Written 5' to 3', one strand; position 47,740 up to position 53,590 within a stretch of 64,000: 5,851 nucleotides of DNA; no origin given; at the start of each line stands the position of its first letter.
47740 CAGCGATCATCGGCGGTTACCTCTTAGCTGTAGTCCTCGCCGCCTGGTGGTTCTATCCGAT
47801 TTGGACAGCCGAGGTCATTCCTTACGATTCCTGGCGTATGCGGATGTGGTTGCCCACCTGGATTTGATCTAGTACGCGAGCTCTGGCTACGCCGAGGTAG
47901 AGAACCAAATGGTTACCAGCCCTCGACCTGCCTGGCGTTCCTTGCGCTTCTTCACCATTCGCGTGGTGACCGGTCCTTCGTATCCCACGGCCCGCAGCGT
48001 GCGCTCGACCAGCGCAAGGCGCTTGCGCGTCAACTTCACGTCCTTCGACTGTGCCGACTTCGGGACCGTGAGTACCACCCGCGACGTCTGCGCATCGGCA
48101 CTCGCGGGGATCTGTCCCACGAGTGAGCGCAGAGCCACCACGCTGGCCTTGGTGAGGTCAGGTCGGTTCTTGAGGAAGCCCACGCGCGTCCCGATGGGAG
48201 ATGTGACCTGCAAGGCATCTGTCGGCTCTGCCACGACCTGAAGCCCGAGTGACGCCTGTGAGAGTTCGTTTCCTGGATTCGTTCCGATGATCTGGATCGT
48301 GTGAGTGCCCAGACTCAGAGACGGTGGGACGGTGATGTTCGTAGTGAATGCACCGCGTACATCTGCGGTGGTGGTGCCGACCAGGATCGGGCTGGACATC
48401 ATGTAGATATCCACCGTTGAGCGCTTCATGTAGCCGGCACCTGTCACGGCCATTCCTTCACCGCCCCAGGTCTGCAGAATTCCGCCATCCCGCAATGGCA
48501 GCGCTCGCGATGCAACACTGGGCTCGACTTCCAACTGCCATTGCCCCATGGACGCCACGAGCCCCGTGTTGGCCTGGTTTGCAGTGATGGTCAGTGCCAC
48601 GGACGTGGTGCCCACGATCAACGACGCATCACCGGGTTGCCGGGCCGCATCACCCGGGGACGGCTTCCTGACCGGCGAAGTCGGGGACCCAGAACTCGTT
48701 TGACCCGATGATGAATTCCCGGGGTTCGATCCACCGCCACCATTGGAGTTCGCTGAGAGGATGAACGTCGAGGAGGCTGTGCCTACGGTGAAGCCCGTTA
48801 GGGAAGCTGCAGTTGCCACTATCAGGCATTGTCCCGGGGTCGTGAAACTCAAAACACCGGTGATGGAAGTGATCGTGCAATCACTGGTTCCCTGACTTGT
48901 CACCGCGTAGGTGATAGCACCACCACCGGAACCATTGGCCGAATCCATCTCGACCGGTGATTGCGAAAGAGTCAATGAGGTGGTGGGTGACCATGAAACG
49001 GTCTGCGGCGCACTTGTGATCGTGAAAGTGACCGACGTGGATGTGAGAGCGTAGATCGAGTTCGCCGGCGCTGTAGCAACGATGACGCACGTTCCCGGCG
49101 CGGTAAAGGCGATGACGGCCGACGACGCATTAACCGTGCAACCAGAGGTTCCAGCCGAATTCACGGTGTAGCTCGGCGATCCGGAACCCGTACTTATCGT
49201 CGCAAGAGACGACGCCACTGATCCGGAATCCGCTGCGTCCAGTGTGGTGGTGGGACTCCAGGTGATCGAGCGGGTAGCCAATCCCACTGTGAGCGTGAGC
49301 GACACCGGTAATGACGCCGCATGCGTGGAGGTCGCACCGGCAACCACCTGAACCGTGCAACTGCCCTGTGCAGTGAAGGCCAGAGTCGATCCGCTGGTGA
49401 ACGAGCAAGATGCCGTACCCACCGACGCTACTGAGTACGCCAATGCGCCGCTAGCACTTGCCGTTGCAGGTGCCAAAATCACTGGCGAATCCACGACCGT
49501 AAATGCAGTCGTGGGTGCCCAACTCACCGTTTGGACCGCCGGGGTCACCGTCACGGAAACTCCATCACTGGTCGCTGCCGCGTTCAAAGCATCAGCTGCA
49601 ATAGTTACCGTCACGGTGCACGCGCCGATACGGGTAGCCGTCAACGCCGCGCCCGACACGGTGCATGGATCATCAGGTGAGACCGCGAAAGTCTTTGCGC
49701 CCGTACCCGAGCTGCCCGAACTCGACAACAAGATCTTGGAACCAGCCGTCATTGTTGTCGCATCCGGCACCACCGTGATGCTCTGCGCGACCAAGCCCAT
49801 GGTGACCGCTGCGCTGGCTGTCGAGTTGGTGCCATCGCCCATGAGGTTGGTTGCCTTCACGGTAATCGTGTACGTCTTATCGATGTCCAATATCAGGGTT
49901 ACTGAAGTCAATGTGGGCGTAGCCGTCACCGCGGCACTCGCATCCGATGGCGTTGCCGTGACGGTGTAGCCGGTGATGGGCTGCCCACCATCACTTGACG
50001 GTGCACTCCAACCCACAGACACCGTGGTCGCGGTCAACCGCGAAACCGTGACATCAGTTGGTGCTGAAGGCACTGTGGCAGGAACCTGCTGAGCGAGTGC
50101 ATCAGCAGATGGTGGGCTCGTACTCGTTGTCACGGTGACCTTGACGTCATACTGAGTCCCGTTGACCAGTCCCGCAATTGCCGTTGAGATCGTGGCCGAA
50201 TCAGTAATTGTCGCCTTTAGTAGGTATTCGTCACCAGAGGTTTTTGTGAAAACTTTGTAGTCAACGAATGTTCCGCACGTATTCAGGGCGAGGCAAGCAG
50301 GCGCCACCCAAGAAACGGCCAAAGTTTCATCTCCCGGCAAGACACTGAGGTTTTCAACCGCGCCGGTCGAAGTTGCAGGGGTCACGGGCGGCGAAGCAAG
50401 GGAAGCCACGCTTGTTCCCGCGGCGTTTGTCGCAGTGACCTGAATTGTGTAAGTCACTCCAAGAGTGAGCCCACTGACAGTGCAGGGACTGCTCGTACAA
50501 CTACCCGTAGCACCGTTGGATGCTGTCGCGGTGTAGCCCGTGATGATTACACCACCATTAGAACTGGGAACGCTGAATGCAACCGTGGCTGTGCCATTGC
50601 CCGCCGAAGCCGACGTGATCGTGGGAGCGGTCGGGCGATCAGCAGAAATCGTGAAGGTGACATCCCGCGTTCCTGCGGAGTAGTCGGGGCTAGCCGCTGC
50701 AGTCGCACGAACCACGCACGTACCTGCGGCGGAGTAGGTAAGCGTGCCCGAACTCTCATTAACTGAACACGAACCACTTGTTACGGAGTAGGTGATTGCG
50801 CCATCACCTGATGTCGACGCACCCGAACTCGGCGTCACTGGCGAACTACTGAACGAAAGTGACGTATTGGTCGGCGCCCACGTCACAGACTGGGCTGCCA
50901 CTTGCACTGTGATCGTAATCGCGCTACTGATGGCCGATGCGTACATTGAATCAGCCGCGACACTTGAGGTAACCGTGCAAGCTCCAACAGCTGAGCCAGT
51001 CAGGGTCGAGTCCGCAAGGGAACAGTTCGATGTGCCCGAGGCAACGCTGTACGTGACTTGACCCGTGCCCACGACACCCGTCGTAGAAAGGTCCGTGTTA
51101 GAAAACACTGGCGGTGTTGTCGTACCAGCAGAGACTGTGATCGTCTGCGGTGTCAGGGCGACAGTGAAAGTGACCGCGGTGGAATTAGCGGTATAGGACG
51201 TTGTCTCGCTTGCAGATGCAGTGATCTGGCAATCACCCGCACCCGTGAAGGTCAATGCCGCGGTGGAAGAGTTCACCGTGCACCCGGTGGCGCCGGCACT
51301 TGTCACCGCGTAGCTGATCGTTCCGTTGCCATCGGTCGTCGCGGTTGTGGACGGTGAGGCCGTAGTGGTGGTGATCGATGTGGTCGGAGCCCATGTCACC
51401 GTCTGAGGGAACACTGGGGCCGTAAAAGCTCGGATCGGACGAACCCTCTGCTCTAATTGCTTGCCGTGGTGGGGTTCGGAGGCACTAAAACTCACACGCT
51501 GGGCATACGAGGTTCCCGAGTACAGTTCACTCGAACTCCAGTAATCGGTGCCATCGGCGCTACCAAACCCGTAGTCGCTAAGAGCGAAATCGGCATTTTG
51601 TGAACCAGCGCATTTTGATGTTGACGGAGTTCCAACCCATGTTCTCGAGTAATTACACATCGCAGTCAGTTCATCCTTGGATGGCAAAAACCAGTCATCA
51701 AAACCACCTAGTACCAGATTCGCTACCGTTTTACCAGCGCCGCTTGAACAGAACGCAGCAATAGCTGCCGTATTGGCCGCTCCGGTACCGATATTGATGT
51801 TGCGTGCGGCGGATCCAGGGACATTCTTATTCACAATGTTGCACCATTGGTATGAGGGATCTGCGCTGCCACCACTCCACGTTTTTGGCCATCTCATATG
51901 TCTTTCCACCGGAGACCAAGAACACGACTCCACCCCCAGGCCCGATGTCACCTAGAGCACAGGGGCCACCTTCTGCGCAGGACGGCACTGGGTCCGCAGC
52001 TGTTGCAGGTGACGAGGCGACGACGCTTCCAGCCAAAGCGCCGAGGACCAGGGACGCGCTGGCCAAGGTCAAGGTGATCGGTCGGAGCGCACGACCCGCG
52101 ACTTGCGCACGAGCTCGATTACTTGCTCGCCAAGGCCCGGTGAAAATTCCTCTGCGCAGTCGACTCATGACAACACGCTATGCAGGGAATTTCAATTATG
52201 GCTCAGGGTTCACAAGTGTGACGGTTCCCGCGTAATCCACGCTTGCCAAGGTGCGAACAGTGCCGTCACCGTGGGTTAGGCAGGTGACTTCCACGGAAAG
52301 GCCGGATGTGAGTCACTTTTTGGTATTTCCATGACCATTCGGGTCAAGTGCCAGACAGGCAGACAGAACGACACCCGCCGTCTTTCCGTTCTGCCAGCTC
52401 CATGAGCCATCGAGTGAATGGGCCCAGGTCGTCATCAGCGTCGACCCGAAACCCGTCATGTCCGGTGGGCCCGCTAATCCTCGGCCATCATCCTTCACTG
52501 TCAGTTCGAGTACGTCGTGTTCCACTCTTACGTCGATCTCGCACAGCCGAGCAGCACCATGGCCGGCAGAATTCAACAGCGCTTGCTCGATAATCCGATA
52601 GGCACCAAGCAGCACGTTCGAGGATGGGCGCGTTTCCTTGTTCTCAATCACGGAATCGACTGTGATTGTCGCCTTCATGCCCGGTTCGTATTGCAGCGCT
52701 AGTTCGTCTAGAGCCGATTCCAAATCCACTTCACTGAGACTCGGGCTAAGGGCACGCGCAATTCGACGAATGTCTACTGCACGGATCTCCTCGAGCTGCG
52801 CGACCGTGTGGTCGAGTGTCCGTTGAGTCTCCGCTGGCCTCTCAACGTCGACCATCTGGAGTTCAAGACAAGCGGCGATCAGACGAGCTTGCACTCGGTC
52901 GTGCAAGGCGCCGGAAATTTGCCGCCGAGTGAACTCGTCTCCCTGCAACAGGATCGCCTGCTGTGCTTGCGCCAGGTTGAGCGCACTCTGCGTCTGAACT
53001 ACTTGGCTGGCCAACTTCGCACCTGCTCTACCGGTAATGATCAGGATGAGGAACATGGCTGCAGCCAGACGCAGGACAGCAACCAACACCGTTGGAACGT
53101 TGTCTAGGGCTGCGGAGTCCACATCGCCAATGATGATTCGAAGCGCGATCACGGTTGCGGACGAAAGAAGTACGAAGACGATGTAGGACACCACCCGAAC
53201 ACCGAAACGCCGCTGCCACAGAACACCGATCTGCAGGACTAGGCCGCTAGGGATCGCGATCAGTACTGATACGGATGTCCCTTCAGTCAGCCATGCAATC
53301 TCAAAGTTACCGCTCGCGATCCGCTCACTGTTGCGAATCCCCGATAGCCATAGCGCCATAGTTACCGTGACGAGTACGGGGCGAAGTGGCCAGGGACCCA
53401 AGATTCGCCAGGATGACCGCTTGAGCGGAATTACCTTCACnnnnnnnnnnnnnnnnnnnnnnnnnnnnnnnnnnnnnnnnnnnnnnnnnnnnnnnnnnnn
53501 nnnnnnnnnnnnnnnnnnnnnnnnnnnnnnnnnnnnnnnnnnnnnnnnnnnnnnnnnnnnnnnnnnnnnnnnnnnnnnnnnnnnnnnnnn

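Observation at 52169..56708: One 12-bp inverted repeat at an identical 41-nt offset upstream of three start codons: candidate leaderless regulon of the NarL-type two-component system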

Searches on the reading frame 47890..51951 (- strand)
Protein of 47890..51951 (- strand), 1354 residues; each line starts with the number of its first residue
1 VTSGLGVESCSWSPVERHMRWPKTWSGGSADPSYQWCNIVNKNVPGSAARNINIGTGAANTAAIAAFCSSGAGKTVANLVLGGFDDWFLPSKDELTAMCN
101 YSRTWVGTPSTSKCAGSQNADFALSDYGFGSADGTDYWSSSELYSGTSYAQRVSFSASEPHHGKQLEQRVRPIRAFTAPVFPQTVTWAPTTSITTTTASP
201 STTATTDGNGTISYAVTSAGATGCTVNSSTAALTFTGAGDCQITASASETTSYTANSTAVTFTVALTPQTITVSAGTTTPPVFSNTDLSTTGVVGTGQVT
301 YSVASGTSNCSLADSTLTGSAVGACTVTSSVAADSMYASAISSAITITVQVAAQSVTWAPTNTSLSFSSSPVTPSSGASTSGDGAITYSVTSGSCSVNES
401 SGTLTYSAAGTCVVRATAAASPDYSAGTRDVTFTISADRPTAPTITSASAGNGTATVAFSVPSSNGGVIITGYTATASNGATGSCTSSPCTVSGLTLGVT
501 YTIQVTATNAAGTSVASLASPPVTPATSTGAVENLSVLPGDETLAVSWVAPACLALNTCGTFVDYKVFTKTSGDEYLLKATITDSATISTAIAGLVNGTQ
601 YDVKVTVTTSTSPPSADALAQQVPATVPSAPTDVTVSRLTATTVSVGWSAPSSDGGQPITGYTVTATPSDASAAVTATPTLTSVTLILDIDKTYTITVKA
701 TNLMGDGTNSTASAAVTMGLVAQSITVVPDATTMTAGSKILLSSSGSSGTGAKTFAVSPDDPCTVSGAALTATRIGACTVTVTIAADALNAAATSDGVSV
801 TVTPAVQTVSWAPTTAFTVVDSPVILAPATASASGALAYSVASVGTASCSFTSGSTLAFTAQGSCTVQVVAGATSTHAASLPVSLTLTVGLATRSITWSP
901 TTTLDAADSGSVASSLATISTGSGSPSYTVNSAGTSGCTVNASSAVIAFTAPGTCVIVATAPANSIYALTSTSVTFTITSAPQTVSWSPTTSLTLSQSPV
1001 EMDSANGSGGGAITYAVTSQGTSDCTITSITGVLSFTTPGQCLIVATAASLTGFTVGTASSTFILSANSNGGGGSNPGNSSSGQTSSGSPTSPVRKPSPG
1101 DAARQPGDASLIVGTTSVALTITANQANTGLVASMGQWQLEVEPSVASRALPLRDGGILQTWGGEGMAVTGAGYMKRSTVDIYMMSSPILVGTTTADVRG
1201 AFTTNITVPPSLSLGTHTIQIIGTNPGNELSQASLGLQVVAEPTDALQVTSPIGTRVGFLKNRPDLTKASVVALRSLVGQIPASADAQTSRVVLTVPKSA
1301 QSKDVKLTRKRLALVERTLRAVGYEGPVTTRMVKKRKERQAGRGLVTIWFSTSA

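Call 6: search_protein_families(library=pfam, proteins=[window:47890-51951:-], max_evalue=0.01)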
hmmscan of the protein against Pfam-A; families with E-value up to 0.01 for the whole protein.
window:47890-51951:- (1354 aa): 4 families
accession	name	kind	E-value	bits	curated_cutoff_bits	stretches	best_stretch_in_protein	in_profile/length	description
PF00041.27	fn3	-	1.3e-22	80.2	25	3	629-713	1-81/84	Fibronectin type III domain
PF07603.17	Lcl_C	-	9.2e-08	32.8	34.9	1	71-174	26-117/117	Lcl C-terminal domain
PF25059.1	FN3_DSCAM-DSCAML_C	-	6.6e-07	30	39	0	488-518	45-75/89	DSCAM/DSCAML C-terminal Fn3-like domain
PF00622.36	SPRY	-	0.01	16.4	26.3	0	887-963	16-96/121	SPRY domain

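Call 20: search_protein_families(library=ncbifam, proteins=[window:47890-51951:-], max_evalue=0.01)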
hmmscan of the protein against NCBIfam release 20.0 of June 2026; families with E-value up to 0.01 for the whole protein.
window:47890-51951:- (1354 aa): 0 families

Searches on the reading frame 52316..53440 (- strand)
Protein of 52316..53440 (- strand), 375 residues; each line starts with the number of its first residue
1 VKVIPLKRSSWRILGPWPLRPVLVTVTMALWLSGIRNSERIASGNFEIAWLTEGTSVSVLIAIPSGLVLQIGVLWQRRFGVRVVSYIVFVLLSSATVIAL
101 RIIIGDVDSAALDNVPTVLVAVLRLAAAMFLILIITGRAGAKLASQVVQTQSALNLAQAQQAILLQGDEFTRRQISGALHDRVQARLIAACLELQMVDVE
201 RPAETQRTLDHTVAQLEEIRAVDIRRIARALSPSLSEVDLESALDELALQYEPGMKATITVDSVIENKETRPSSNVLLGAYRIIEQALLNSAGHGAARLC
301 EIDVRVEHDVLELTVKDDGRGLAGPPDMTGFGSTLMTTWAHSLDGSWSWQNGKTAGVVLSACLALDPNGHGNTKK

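Call 6: search_protein_families(library=pfam, proteins=[window:52316-53440:-], max_evalue=0.01)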
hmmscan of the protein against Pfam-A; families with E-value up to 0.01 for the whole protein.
window:52316-53440:- (375 aa): 1 family
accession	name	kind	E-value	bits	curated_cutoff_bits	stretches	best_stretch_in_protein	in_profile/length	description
PF02518.31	HATPase_c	-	0.0017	19.2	26.4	1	279-323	5-50/111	Histidine kinase-, DNA gyrase B-, and HSP90-like ATPase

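Call 20: search_protein_families(library=ncbifam, proteins=[window:52316-53440:-], max_evalue=0.01)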
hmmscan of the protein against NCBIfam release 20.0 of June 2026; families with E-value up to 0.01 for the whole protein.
window:52316-53440:- (375 aa): 5 families
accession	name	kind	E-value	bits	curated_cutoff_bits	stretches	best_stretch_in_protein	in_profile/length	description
NF008649.0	PRK11644.1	equivalog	1.1e-13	50.9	408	1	146-351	278-484/499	signal transduction histidine-protein kinase/phosphatase UhpB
NF052443.1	SensHisKinMctS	equivalog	2e-13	49.5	700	1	160-324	240-404/457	two-component system sensor histidine kinase MctS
NF047786.1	his_kin_MadS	equivalog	6.3e-10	38.7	500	1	145-321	209-379/434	MadS family sensor histidine kinase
NF007896.0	PRK10600.1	equivalog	3.5e-08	32.5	578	1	151-357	372-577/598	nitrate/nitrite two-component system sensor histidine kinase NarX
NF051872.1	HisKinPhyk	equivalog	2.8e-06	26.2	750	1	227-359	394-532/537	sensor histidine kinase PhyK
